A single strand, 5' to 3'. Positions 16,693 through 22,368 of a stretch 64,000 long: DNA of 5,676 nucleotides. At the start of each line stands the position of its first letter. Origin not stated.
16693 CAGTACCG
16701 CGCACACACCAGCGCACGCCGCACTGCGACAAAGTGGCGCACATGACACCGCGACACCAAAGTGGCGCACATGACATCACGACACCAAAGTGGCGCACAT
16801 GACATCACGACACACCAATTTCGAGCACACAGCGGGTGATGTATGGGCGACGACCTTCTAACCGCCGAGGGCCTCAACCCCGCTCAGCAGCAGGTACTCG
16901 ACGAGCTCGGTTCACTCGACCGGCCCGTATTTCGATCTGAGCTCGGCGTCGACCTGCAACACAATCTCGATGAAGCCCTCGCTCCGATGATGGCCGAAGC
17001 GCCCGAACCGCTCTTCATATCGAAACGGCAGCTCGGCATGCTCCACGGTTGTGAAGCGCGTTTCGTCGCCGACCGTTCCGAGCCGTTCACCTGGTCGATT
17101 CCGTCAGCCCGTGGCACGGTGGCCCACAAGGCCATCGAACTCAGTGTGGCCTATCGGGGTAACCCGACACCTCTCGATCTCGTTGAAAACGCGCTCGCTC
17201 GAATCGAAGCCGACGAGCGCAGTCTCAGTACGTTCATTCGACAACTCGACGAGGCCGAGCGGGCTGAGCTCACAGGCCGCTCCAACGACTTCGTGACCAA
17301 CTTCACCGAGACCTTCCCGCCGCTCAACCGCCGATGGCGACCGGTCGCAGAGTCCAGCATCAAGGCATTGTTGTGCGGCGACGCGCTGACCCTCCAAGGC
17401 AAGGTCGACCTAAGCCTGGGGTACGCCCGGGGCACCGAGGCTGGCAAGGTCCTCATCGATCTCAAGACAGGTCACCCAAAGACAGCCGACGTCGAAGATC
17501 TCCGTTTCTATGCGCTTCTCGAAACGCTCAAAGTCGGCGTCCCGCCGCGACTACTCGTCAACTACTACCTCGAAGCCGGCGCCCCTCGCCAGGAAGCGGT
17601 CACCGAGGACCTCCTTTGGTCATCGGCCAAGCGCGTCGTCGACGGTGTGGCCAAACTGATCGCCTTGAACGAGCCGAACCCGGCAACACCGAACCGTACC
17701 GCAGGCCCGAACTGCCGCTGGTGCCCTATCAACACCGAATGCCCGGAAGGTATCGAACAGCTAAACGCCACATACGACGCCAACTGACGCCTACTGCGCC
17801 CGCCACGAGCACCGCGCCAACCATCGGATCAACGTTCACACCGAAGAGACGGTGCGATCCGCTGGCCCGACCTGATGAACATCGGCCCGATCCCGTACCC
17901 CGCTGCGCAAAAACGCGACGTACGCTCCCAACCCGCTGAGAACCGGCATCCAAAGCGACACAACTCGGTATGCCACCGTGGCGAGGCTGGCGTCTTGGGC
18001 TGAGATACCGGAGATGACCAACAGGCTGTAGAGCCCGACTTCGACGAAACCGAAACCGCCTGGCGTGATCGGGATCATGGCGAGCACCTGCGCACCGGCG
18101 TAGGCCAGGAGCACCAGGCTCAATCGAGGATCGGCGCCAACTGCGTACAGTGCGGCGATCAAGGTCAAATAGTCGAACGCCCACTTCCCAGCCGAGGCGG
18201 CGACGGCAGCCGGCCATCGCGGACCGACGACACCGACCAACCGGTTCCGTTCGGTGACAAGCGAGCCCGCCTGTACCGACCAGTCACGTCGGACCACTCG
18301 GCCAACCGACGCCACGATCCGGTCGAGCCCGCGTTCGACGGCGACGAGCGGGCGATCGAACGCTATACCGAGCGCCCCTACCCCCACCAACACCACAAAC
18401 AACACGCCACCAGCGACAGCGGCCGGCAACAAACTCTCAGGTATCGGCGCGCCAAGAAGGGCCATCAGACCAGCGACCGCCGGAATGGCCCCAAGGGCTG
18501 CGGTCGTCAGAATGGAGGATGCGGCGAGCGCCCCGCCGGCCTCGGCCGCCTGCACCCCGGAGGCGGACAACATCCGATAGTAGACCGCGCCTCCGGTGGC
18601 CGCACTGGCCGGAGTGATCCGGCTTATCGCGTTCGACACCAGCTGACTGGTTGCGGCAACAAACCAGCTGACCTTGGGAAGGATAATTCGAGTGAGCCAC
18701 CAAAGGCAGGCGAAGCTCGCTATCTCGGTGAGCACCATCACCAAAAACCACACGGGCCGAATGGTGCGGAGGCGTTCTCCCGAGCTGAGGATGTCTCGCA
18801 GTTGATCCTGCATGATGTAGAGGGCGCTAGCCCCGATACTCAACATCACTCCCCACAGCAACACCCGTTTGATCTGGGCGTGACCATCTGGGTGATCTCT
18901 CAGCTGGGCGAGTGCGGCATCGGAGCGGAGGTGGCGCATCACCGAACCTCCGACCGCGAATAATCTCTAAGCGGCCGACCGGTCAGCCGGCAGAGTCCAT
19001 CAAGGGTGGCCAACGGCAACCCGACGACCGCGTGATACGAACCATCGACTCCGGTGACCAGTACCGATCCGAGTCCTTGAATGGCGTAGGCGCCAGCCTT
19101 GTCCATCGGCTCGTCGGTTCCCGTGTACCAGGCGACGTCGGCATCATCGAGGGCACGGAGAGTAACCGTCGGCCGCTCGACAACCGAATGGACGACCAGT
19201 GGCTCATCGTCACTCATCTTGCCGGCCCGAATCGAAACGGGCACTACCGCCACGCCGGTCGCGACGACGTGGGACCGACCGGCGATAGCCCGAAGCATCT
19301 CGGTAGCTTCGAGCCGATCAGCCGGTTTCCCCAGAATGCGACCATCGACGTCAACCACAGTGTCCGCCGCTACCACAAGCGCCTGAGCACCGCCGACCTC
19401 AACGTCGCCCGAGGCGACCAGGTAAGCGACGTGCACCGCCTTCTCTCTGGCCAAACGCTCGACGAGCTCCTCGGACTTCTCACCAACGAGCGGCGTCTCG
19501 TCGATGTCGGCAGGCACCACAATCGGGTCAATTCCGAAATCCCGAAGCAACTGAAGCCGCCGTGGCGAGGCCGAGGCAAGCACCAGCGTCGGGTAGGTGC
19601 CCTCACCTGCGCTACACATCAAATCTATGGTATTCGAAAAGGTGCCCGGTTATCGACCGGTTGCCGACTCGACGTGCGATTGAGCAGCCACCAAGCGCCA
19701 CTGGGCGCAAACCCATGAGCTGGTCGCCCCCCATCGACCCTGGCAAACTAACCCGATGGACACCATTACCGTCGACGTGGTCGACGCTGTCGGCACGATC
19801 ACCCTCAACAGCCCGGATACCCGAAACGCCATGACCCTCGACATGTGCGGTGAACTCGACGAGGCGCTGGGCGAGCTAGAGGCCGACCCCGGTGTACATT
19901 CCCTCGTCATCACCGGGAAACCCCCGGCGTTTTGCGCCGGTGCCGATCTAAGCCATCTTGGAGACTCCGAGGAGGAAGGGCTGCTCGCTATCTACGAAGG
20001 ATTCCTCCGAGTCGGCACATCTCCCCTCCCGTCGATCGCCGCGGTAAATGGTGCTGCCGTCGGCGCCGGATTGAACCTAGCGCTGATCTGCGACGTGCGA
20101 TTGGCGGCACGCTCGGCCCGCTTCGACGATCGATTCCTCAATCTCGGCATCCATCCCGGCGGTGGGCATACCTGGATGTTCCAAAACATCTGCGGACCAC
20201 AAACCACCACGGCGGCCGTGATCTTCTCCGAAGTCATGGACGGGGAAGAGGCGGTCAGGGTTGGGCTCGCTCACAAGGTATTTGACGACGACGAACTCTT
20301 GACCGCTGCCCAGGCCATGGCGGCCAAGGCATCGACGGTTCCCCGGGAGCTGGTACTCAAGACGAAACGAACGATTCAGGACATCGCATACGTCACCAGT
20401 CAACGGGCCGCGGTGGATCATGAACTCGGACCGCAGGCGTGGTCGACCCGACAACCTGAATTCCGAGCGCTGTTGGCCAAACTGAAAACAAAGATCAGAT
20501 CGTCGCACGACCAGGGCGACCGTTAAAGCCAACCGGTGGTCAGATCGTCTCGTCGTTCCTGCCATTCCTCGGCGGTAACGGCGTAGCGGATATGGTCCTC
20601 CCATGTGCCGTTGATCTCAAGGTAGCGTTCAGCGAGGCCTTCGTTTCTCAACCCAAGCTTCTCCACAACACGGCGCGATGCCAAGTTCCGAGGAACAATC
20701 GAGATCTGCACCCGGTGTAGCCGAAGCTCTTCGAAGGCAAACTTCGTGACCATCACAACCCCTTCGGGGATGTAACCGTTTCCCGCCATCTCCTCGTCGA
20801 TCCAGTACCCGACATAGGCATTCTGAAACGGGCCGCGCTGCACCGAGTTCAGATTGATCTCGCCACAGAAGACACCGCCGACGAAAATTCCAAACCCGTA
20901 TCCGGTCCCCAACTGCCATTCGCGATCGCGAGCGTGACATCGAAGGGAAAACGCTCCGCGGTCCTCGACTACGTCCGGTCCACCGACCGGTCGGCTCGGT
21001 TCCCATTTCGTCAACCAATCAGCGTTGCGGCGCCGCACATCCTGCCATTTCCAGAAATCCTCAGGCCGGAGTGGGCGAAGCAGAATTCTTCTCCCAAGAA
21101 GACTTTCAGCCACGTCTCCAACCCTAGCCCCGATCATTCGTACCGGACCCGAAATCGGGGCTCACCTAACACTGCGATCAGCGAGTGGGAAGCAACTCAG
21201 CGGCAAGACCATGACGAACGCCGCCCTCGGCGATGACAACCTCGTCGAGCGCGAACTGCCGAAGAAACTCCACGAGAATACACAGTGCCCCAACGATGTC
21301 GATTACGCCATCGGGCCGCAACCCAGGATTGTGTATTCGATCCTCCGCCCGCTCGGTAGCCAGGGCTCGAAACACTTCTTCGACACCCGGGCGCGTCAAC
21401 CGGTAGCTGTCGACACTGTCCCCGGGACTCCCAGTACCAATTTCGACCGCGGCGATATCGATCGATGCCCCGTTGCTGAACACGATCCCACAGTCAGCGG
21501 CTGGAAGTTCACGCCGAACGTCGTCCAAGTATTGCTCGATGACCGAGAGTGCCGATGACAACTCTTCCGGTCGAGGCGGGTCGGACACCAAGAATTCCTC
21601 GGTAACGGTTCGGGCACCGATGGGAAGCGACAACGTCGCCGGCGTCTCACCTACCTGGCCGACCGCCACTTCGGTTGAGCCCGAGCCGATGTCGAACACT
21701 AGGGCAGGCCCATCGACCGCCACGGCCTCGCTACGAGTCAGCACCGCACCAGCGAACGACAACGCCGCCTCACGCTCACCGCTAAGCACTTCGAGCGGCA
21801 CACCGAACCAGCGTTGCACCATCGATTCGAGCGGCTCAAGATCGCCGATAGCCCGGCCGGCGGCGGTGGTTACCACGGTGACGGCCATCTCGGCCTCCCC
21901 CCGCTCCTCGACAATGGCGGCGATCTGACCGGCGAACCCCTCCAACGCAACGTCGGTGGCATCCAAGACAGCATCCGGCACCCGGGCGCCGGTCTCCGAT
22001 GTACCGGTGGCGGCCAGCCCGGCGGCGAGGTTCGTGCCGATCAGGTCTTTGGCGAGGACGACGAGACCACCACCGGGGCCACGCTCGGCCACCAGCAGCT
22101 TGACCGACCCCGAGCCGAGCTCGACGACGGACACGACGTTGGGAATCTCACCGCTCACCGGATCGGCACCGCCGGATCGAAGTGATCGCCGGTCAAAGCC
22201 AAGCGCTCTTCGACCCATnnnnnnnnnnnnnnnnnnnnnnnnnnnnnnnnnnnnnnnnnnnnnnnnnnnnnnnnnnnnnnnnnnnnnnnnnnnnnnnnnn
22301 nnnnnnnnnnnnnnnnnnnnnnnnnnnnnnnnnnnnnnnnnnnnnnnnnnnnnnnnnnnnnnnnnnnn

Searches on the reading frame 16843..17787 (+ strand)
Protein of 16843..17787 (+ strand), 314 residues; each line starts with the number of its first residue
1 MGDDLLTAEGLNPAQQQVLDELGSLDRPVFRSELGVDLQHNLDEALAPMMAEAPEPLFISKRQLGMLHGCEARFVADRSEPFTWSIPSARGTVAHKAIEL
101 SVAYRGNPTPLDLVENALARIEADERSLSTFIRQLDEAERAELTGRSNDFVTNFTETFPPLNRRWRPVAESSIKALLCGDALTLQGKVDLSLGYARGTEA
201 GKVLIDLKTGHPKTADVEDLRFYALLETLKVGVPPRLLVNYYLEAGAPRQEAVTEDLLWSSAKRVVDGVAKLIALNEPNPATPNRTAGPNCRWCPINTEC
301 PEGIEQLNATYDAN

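Call 52: search_protein_families(library=pfam, proteins=[window:16843-17787:+], max_evalue=0.001)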
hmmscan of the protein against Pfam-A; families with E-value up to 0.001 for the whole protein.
window:16843-17787:+ (314 aa): 1 family
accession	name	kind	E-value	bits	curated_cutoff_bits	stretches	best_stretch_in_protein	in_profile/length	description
PF12705.13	PDDEXK_1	-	1.8e-11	44.9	22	1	63-301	6-247/247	PD-(D/E)XK nuclease superfamily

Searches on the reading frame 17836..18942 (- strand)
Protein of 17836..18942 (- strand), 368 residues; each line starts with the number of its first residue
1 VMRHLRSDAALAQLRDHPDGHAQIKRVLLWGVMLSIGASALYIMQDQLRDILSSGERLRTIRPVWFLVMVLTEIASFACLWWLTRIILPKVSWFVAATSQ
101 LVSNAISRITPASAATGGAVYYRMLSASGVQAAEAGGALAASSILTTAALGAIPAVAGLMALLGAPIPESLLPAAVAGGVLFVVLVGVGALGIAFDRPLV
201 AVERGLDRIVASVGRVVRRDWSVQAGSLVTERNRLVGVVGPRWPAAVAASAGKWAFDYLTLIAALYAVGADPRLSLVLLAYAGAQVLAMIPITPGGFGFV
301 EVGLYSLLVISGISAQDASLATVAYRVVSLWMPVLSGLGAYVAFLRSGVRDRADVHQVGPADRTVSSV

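Call 52: search_protein_families(library=pfam, proteins=[window:17836-18942:-], max_evalue=0.001)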
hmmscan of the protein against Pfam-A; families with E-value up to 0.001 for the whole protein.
window:17836-18942:- (368 aa): 1 family
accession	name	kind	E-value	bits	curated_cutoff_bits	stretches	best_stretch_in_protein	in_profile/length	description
PF03706.18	LPG_synthase_TM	-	2.4e-26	93.3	33.4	1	49-337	19-302/302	Lysylphosphatidylglycerol synthase TM region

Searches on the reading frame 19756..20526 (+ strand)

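Call 52: search_protein_families(library=pfam, proteins=[window:19756-20526:+], max_evalue=0.001)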
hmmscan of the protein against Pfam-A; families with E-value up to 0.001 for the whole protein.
window:19756-20526:+ (256 aa): 2 families
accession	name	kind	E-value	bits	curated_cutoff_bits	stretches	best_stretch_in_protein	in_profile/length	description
PF00378.25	ECH_1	-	1.5e-43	149.4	27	1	10-204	4-202/251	Enoyl-CoA hydratase/isomerase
PF16113.10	ECH_2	-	5.1e-26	92.4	27.2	1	12-207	1-206/335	Enoyl-CoA hydratase/isomerase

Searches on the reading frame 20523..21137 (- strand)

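Call 52: search_protein_families(library=pfam, proteins=[window:20523-21137:-], max_evalue=0.001)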
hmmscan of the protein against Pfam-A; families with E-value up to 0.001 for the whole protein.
window:20523-21137:- (204 aa): 3 families
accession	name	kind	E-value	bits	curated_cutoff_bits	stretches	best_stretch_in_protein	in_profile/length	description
PF13302.13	Acetyltransf_3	-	1.9e-22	80.9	25.4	1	17-164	1-138/138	Acetyltransferase (GNAT) domain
PF13420.13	Acetyltransf_4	-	4.7e-06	27.2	24.3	1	90-183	60-154/155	Acetyltransferase (GNAT) domain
PF00583.31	Acetyltransf_1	-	0.00016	22.3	20.7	1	71-162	24-115/116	Acetyltransferase (GNAT) family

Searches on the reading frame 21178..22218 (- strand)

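Call 52: search_protein_families(library=pfam, proteins=[window:21178-22218:-], max_evalue=0.001)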
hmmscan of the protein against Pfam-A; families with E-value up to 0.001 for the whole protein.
window:21178-22218:- (346 aa): 1 family
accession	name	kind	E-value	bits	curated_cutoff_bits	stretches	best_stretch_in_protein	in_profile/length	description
PF02541.22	Ppx-GppA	-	3.3e-31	109.2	27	1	112-344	58-283/285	Ppx/GppA phosphatase family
